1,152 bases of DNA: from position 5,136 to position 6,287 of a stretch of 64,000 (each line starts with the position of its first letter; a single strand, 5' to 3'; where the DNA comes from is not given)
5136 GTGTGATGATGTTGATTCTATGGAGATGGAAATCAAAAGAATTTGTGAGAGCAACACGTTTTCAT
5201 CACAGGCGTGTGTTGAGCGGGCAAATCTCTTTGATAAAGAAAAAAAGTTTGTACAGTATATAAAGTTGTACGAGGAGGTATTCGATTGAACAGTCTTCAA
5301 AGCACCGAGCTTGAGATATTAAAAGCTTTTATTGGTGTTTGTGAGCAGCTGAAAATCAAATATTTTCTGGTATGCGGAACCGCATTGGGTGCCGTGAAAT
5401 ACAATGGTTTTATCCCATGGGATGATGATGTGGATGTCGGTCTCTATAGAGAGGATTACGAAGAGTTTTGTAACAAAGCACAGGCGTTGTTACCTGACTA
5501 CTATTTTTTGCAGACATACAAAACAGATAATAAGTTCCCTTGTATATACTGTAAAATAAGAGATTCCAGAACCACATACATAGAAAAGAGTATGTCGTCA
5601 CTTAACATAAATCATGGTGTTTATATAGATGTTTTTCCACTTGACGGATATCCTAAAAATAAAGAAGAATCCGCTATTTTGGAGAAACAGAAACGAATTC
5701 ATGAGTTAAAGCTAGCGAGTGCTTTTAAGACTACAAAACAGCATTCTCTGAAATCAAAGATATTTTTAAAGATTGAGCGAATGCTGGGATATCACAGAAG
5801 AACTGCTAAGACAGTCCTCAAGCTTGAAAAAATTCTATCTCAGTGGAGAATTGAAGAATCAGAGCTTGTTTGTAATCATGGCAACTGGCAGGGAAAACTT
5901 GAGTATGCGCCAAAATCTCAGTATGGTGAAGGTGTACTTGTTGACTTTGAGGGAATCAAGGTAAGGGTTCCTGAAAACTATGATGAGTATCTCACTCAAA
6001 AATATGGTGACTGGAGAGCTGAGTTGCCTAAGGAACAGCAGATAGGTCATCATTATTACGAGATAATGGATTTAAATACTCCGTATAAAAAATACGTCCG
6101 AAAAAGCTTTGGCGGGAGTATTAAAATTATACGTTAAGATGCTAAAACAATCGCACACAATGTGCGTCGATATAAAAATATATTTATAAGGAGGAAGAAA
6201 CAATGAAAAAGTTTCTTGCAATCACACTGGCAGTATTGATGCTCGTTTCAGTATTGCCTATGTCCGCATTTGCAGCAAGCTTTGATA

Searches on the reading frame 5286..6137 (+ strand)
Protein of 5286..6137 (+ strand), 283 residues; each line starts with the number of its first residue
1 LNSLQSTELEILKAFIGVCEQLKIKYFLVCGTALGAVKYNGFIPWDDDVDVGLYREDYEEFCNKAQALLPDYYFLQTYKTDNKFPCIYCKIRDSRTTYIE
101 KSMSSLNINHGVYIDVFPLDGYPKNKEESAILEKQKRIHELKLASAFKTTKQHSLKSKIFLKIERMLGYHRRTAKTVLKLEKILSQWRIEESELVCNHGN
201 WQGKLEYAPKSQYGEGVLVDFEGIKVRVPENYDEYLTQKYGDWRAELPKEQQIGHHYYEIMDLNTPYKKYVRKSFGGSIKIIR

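Call 81: search_protein_families(library=pfam, proteins=[window:5286-6137:+], max_evalue=0.001)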
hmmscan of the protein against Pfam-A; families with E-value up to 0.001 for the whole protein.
window:5286-6137:+ (283 aa): 1 family
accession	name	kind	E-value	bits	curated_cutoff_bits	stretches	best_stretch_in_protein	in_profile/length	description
PF04991.19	LicD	-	1.6e-46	159.7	22.6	1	19-241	1-227/227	LicD family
